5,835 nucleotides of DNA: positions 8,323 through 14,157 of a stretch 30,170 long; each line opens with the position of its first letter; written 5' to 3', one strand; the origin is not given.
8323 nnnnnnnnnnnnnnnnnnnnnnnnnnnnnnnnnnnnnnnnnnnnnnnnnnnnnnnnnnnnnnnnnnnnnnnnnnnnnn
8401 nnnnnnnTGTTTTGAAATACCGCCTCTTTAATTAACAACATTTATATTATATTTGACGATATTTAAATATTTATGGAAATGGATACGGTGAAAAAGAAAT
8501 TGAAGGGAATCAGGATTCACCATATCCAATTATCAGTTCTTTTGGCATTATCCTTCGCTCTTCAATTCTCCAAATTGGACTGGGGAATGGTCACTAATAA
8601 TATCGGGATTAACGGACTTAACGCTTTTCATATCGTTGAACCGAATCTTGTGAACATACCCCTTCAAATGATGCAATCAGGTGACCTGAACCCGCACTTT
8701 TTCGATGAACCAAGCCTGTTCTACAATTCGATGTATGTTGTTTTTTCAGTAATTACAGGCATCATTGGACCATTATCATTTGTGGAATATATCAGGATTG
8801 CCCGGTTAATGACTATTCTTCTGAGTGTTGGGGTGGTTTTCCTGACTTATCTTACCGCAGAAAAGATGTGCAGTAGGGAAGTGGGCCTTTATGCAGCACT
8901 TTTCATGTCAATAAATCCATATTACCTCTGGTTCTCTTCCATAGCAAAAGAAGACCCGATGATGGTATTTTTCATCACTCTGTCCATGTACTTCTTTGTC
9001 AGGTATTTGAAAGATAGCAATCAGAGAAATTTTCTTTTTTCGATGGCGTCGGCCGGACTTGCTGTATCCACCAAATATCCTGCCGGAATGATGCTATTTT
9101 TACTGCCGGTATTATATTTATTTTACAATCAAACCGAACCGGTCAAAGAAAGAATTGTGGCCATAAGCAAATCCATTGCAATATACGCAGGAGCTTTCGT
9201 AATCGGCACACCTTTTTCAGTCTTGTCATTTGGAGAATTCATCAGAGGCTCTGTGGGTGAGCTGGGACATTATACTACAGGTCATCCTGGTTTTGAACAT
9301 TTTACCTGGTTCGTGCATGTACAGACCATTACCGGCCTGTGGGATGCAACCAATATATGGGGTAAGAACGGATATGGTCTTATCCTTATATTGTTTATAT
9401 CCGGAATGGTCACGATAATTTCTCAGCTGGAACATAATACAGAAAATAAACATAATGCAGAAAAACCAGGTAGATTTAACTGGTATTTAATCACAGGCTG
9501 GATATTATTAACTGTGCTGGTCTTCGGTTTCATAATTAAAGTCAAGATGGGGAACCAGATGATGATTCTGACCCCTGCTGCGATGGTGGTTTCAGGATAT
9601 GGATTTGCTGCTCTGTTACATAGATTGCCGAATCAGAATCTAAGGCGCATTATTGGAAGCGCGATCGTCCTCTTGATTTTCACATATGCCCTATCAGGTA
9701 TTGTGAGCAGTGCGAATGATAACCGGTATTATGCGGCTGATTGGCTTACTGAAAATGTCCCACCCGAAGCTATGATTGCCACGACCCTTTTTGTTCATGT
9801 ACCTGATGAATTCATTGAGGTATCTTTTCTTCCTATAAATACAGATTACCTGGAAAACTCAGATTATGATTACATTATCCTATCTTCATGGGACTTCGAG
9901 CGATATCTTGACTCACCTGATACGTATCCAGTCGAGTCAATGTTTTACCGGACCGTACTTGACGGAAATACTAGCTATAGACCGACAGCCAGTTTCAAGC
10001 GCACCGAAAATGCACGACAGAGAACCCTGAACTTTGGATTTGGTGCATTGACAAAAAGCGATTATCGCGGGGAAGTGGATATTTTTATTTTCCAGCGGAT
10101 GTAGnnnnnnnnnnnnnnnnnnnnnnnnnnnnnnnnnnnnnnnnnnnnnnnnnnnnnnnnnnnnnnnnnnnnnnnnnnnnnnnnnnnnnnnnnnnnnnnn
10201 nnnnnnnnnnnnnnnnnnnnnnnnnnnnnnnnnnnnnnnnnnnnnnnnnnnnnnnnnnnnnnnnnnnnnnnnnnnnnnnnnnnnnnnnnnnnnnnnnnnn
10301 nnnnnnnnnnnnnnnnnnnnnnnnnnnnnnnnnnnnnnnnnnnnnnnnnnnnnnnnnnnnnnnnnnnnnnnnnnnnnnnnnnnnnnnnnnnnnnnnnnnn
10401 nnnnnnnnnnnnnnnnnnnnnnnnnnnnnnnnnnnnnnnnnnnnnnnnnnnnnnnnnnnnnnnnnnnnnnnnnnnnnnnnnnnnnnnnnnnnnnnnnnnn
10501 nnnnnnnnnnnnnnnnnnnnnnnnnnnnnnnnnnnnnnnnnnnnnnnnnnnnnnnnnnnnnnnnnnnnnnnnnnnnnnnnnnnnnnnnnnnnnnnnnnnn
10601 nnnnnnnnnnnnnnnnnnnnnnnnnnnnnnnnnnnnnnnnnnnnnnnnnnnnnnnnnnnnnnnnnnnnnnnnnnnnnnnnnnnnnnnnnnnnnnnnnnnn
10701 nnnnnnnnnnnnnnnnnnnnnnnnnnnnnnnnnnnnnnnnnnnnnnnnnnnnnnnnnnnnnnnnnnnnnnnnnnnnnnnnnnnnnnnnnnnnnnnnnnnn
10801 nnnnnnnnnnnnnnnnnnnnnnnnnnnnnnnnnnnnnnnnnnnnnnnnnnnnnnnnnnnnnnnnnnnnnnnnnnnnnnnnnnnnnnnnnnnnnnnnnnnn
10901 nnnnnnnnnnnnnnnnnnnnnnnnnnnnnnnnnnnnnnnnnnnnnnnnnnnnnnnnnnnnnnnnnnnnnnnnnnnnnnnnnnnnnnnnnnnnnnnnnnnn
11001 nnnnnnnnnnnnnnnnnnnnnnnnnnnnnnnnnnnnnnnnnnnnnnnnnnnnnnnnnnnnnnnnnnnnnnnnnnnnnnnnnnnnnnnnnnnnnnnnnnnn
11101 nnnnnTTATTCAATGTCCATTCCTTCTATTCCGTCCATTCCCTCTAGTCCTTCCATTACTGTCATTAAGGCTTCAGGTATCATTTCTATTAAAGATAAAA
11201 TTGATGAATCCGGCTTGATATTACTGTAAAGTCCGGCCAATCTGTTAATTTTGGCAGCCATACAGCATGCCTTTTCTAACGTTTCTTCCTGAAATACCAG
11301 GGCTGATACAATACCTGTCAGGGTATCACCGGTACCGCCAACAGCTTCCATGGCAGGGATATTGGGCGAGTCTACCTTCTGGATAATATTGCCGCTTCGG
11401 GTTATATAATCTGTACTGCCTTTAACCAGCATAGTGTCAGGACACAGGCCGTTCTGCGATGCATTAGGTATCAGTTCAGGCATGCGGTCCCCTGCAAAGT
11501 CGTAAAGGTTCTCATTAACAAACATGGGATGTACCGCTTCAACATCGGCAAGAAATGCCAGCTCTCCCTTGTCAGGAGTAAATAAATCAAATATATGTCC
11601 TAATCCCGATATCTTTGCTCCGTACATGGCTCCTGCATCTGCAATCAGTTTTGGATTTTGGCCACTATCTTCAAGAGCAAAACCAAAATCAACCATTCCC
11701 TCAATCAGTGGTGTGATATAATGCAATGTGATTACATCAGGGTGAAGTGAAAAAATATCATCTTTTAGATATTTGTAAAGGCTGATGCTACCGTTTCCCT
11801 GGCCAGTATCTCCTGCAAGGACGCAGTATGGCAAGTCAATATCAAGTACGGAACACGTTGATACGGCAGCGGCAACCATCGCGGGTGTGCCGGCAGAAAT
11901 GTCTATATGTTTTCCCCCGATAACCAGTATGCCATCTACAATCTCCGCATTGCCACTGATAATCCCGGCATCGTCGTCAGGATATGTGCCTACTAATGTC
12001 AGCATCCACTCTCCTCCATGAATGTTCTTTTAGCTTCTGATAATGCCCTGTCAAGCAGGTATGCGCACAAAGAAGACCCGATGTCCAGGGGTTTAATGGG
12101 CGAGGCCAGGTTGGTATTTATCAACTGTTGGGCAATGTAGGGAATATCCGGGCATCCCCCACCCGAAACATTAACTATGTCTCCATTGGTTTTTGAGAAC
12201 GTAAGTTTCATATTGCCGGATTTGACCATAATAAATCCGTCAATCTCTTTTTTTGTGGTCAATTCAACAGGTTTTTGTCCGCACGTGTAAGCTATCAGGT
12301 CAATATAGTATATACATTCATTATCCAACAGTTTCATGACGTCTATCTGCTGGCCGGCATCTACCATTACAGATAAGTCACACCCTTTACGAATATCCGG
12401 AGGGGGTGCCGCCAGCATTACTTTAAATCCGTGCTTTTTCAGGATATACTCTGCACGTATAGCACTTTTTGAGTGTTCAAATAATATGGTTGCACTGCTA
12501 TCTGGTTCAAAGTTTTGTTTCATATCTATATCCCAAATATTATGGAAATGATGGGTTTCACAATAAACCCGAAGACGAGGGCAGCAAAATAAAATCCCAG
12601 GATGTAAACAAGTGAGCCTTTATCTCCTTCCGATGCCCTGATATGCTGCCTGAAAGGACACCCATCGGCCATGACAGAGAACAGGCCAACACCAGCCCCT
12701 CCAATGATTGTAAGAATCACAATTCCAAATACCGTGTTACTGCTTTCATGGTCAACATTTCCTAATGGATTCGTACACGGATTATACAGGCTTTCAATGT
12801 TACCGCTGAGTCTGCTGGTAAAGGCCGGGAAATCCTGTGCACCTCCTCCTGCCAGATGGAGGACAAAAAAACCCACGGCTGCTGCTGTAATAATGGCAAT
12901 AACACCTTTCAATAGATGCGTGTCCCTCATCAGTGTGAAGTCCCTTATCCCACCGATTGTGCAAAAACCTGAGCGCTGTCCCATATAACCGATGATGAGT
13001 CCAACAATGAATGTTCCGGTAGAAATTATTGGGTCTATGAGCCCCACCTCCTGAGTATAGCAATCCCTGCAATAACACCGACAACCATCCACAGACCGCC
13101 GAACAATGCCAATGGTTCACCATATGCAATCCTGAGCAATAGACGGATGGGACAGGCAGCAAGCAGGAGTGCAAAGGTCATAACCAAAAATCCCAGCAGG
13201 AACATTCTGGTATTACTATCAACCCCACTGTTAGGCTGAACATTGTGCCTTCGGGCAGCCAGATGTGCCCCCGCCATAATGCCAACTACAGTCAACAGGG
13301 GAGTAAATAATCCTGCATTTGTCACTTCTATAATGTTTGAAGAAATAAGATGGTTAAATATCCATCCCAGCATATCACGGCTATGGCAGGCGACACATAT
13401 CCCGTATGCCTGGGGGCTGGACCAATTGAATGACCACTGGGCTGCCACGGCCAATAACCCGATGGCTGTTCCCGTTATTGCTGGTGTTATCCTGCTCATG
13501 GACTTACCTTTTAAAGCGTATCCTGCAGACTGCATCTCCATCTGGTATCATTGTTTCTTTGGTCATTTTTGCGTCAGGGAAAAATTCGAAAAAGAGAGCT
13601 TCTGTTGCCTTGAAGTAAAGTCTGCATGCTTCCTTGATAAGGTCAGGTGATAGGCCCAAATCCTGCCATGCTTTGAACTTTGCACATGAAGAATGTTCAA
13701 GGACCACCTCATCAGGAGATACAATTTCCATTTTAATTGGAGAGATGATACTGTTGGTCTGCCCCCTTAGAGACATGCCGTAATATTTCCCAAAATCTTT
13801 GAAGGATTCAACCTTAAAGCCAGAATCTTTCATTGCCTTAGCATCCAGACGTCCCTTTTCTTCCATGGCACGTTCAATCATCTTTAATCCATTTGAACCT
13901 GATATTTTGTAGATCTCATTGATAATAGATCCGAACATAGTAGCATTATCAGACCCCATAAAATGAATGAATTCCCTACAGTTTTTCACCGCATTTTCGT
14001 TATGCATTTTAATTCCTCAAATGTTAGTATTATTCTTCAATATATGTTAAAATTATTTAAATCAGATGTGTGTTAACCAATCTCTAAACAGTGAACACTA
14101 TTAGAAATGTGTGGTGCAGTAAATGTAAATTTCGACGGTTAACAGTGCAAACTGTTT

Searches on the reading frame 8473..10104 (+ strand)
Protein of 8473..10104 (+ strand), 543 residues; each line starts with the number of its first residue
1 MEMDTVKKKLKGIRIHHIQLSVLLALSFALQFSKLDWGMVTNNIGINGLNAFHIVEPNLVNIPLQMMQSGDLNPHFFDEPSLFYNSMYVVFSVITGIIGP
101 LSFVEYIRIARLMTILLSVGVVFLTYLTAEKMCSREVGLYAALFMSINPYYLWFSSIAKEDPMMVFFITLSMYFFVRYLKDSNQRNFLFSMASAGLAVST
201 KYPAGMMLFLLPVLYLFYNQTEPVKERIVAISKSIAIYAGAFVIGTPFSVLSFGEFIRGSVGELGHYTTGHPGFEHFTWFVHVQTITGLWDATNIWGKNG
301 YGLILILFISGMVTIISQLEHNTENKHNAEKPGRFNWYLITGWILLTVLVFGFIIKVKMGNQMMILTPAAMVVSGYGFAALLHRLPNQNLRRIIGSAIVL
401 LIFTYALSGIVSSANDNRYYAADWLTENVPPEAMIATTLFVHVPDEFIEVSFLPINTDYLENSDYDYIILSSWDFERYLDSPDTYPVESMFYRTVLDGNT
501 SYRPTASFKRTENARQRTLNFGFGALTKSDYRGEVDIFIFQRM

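Call 34: search_protein_families(library=pfam, proteins=[window:8473-10104:+], max_evalue=0.0001)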
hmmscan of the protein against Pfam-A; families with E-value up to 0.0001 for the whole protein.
window:8473-10104:+ (543 aa): 2 families
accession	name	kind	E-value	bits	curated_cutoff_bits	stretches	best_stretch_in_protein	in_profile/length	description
PF13231.12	PMT_2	-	7.2e-15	56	26.1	1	110-231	24-145/160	Dolichyl-phosphate-mannose-protein mannosyltransferase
PF02366.24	PMT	-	1.6e-14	54.5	22.7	1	104-218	80-198/245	Dolichyl-phosphate-mannose-protein mannosyltransferase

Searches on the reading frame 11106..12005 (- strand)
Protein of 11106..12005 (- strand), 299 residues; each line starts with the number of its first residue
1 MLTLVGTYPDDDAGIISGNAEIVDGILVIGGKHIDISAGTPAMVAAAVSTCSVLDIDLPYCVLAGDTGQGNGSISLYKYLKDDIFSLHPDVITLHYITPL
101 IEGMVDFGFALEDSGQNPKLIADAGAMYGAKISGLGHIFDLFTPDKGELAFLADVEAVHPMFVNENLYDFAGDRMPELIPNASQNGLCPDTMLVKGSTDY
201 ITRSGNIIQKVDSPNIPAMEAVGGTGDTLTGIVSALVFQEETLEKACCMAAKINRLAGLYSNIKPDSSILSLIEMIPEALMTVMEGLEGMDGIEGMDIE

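Call 34: search_protein_families(library=pfam, proteins=[window:11106-12005:-], max_evalue=0.0001)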
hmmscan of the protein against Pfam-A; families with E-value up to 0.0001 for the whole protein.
window:11106-12005:- (299 aa): 1 family
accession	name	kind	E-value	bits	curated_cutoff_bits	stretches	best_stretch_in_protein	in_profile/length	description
PF01256.23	Carb_kinase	-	1.5e-10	41.4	27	1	118-259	94-221/242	NAD(P)H-hydrate dehydratase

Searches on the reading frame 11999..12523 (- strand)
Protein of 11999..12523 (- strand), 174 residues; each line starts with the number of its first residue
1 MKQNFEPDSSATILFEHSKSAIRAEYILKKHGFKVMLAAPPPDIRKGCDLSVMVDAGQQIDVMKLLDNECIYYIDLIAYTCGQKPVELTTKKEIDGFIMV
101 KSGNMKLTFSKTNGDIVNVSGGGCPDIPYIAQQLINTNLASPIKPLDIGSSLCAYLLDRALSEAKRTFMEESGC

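Call 35: search_protein_families(library=pfam, proteins=[window:11999-12523:-], max_evalue=0.0001)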
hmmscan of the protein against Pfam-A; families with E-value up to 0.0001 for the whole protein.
window:11999-12523:- (174 aa): 1 family
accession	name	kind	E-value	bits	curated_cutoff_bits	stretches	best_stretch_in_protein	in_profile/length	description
PF11823.13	Se_S_carrier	-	2e-12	46.8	25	1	13-73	4-64/69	Putative Se/S carrier protein-like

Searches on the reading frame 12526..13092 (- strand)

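Call 35: search_protein_families(library=pfam, proteins=[window:12526-13092:-], max_evalue=0.0001)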
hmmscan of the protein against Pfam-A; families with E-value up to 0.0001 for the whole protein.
window:12526-13092:- (188 aa): 1 family
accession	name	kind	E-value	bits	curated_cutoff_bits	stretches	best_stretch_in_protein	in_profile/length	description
PF04143.19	Sulf_transp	-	1.6e-10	41.5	27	1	40-178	1-108/310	Sulphur transport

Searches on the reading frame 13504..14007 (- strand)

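Call 34: search_protein_families(library=pfam, proteins=[window:13504-14007:-], max_evalue=0.0001)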
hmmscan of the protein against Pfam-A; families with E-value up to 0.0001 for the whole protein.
window:13504-14007:- (167 aa): 1 family
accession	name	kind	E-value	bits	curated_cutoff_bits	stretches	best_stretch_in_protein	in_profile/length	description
PF14196.11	ATC_hydrolase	-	1.1e-09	39.7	28.1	1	22-165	6-145/145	L-2-amino-thiazoline-4-carboxylic acid hydrolase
